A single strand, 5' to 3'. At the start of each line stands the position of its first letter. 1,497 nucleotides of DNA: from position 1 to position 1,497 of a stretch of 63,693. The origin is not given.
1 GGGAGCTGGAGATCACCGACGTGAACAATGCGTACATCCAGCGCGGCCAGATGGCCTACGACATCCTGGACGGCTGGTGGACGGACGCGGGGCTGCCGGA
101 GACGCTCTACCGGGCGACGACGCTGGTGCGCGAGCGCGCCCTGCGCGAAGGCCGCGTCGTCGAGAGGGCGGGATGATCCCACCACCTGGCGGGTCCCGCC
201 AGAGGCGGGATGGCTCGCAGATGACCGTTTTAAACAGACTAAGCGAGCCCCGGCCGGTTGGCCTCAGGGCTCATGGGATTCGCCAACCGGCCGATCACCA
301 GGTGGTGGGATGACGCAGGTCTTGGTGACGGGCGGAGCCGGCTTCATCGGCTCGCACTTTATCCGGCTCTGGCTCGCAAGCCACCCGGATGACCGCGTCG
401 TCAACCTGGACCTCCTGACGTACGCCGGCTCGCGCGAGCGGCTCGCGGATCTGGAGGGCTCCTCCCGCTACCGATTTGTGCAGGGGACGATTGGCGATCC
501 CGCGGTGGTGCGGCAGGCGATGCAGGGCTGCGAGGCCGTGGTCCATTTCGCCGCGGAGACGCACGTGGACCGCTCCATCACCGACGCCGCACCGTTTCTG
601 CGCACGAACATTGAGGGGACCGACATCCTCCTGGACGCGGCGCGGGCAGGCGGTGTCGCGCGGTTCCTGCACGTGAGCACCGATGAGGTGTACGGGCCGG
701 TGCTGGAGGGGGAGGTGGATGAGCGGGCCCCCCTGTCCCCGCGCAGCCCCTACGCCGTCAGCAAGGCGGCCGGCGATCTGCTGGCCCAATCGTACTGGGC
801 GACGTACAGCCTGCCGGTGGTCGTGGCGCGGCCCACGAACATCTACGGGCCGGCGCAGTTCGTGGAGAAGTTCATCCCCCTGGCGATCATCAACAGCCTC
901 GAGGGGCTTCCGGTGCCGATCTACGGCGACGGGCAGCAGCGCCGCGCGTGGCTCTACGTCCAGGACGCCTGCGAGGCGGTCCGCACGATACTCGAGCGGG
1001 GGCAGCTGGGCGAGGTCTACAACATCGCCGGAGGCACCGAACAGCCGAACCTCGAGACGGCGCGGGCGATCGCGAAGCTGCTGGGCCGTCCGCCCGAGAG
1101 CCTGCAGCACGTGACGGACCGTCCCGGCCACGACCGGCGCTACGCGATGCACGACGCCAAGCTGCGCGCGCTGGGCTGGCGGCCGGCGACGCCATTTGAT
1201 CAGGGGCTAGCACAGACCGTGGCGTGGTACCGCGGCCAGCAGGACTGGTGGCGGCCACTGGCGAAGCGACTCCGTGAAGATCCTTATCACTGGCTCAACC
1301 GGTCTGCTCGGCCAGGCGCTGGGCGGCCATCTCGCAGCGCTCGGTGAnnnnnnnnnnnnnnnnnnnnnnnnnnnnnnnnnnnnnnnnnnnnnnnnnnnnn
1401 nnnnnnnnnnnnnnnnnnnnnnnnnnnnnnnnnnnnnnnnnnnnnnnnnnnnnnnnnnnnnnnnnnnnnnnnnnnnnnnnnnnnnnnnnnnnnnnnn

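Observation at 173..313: ATGA-flanked ~135-nt four-way-junction element sitting exactly between a stop codon and the next start codon (copy 1 of 3; family description)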

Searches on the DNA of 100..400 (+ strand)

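Call 32: search_rna_families(source=window, start=100, end=400, threshold=evalue, max_evalue=10)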
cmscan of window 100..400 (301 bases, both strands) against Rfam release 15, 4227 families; matches with E-value up to 10: 3.
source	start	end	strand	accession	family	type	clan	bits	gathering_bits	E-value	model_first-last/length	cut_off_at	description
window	260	352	-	RF02163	sR-tMet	Gene; snRNA; snoRNA; CD-box;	-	16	50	3.2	1-72/72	no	Small nucleolar RNA sR-tMet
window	262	277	-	RF01126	sR41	Gene; snRNA; snoRNA; CD-box;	-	11.2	54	2.4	38-53/53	no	Small nucleolar RNA sR41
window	321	353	-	RF01151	snoU82P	Gene; snRNA; snoRNA; CD-box;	-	8.8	42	7.8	1-55/55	no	Small nucleolar RNA U82P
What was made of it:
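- On Any Rfam RNA family: At E up to 10, positions 100-400 gave only chance snoRNA hits (call 32).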

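Call 62: search_dna_similar(query=window:173-313:+, collection=phages, mode=distant, max_rows=5)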
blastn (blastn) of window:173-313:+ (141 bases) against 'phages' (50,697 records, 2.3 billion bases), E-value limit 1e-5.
No match.

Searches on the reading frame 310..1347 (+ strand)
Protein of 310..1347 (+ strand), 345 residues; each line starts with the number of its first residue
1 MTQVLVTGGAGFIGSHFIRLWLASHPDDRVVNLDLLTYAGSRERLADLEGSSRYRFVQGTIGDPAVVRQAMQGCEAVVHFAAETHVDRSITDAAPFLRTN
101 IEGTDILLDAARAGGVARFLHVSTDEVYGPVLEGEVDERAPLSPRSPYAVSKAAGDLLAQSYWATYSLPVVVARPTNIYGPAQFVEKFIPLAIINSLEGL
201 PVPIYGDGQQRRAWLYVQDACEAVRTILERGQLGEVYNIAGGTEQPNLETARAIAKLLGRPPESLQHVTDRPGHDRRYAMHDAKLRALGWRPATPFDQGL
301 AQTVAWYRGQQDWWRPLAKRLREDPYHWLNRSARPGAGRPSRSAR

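Call 31: search_protein_families(library=pfam, proteins=[window:310-1344:+])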
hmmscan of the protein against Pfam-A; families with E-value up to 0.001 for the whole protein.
window:310-1344:+ (345 aa): 8 families
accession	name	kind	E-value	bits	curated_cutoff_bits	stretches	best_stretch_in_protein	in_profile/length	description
PF16363.11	GDP_Man_Dehyd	-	3.2e-68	231.1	27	1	5-302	1-331/332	GDP-mannose 4,6 dehydratase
PF01370.27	Epimerase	-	9.7e-66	222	20.9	1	4-240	1-240/240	NAD dependent epimerase/dehydratase family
PF01073.25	3Beta_HSD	-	4.5e-21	75.6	22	1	5-220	1-221/280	3-beta hydroxysteroid dehydrogenase/isomerase family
PF02719.21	Polysacc_synt_2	-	4.1e-16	59.5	20.2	1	4-263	1-252/293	Polysaccharide biosynthesis protein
PF07993.18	NAD_binding_4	-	2e-15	57.1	20.1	1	6-180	1-209/258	Male sterility protein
PF04321.23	RmlD_sub_bind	-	6.6e-15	55.4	27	1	3-300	2-278/287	RmlD substrate binding domain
PF13460.12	NAD_binding_10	-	1.8e-11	44.7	27.2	1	8-161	1-134/184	NAD(P)H-binding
PF05368.20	NmrA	-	0.0006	19.9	27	1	3-122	4-105/298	NmrA-like family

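Call 51: find_encoding_contigs(protein=window:310-1347:+, flank=3000, max_places=3)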
Protein window:310-1347:+ (345 aa): no gene with exactly this product is on record in the collection.
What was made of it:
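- Tried and rejected: An exact-protein look-up for the gene downstream of copy 1 found nothing on record (call 51).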
